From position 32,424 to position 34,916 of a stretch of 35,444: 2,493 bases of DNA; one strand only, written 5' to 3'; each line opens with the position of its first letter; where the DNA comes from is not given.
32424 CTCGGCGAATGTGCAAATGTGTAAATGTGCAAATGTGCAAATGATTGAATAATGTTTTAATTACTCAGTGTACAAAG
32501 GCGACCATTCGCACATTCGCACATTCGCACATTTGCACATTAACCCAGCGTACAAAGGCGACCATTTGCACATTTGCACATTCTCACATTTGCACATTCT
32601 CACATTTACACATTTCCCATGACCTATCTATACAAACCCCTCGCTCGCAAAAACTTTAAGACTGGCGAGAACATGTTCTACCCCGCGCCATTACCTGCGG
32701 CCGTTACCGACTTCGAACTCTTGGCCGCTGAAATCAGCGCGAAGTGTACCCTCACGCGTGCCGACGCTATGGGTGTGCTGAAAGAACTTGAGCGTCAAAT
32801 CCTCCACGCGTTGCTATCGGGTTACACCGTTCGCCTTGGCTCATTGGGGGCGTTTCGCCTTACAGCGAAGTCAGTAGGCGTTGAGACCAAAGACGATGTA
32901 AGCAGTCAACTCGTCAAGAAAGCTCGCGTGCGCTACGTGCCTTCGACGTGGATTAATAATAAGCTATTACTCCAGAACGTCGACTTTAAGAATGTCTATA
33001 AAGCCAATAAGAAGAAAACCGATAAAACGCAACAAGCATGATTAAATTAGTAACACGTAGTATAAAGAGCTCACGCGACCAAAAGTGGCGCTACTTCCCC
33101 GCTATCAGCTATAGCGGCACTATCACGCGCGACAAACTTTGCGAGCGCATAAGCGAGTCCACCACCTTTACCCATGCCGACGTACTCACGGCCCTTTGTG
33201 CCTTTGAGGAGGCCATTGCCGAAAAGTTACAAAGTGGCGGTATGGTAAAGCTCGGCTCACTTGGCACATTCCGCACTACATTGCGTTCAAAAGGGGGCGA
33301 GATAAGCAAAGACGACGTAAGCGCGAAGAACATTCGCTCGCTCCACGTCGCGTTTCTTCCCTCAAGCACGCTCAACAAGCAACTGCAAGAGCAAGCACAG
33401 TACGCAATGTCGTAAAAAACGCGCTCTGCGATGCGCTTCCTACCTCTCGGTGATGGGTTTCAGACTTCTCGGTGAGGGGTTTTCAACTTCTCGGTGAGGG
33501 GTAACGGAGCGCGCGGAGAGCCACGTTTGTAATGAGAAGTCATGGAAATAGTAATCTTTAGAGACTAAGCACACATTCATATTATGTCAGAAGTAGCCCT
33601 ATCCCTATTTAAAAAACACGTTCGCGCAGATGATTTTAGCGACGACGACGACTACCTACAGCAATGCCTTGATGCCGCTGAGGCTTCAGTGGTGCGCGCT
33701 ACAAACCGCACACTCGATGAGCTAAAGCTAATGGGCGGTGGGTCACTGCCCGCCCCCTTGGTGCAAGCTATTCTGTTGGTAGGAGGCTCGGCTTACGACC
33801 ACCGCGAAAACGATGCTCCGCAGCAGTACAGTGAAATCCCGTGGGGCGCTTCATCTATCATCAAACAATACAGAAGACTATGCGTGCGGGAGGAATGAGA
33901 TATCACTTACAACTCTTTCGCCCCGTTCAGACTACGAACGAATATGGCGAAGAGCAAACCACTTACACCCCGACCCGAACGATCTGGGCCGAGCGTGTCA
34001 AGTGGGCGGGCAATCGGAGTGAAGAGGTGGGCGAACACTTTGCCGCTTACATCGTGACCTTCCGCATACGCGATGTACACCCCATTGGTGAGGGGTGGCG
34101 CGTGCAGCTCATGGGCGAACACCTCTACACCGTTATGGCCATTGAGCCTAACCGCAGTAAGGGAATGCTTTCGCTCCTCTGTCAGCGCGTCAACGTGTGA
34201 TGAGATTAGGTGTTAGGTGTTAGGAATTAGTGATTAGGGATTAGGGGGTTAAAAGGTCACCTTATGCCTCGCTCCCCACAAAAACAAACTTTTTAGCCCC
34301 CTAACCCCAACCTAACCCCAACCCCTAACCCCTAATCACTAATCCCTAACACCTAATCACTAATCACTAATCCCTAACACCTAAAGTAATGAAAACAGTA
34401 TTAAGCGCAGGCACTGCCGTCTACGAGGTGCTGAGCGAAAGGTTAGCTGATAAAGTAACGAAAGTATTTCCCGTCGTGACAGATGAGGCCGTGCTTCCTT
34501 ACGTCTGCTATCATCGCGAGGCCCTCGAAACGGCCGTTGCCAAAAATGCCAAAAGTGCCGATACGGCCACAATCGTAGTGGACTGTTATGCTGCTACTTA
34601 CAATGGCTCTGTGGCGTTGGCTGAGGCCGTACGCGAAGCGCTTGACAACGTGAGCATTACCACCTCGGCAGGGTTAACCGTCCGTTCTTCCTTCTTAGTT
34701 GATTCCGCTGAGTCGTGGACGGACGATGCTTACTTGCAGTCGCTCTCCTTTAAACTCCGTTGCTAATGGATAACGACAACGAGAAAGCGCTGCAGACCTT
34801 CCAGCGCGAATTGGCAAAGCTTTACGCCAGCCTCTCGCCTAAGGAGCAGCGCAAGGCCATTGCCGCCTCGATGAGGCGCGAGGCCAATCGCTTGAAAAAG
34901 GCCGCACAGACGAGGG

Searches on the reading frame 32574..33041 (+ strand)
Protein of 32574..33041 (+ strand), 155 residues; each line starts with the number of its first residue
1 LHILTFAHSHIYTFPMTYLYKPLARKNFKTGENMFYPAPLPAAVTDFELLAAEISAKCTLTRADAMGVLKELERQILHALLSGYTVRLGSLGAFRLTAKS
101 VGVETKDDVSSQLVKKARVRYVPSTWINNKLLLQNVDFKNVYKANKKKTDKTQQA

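Call 9: search_protein_families(library=phrogs, proteins=[window:32574-33041:+])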
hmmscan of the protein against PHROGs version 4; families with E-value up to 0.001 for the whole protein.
window:32574-33041:+ (155 aa): 1 family
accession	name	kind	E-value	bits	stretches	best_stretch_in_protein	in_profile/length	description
phrog_379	-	DNA, RNA and nucleotide metabolism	2.9e-05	24.6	1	50-97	35-82/138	DNA binding protein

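Call 33: search_protein_families(library=pfam, proteins=[window:32619-33041:+], max_evalue=0.01)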
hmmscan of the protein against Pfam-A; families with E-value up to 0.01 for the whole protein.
window:32619-33041:+ (140 aa): 3 families
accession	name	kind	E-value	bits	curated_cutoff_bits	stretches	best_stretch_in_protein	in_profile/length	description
PF18291.6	HU-HIG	-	4.8e-23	82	26.2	1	5-116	5-118/125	HU domain fused to wHTH, Ig, or Glycine-rich motif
PF00216.26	Bac_DNA_binding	-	3.4e-05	24.5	22.4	1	35-84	6-55/90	Bacterial DNA-binding protein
PF14848.11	HU-DNA_bdg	-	0.0068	16.9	30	0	16-84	15-83/124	DNA-binding domain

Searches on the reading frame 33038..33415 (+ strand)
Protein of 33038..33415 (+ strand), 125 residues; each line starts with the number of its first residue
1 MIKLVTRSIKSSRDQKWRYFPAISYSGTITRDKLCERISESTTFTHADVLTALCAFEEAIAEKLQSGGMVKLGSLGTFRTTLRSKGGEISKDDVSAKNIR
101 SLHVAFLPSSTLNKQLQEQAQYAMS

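Call 9: search_protein_families(library=phrogs, proteins=[window:33038-33415:+])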
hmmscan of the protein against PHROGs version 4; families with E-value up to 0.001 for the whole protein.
window:33038-33415:+ (125 aa): 1 family
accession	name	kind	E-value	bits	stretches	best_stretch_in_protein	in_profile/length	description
phrog_379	-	DNA, RNA and nucleotide metabolism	2.2e-11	44.4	1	13-83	14-84/138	DNA binding protein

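Call 33: search_protein_families(library=pfam, proteins=[window:33038-33415:+], max_evalue=0.01)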
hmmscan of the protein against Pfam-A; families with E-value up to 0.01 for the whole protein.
window:33038-33415:+ (125 aa): 4 families
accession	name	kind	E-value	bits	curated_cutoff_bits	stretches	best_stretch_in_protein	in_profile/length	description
PF18291.6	HU-HIG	-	2.2e-26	92.8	26.2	1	7-119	10-121/125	HU domain fused to wHTH, Ig, or Glycine-rich motif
PF00216.26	Bac_DNA_binding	-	8.1e-09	36.1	22.4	1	30-85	2-57/90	Bacterial DNA-binding protein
PF14848.11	HU-DNA_bdg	-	9.4e-07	29.4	30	1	2-117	2-115/124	DNA-binding domain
PF18175.6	HU-CCDC81_bac_2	-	0.0019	18.5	35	0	34-81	3-50/70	CCDC81-like prokaryotic HU domain 2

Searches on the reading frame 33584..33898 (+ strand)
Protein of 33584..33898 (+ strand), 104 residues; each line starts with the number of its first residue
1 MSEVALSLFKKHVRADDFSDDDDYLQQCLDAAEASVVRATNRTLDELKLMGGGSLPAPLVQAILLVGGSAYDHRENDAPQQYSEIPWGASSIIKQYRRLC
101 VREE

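Call 9: search_protein_families(library=phrogs, proteins=[window:33584-33898:+])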
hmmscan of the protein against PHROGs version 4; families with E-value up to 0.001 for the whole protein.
window:33584-33898:+ (104 aa): 2 families
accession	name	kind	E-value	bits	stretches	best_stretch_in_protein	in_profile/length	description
phrog_40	-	connector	5.6e-18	66.1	1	1-103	39-137/201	head-tail adaptor Ad1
phrog_442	-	connector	6.7e-06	26.6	0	4-45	88-128/270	head-tail adaptor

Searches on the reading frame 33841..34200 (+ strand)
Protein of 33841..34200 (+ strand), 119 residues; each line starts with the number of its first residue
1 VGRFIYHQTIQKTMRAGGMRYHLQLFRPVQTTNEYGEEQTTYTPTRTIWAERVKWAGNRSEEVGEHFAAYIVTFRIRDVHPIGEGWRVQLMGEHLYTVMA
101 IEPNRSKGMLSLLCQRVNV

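Call 9: search_protein_families(library=phrogs, proteins=[window:33841-34200:+])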
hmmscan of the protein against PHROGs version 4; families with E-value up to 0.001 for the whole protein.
window:33841-34200:+ (119 aa): 1 family
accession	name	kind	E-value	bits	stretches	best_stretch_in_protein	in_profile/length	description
phrog_25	-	connector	7.9e-10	40.2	1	13-117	35-139/286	head closure Hc1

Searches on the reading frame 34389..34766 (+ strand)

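Call 9: search_protein_families(library=phrogs, proteins=[window:34389-34766:+])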
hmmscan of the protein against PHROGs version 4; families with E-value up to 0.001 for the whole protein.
window:34389-34766:+ (125 aa): 2 families
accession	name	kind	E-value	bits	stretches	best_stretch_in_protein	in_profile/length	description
phrog_347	-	connector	2.1e-08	34.7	1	7-121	3-115/394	tail terminator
phrog_123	-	connector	0.00021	22.2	1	8-90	10-92/139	tail terminator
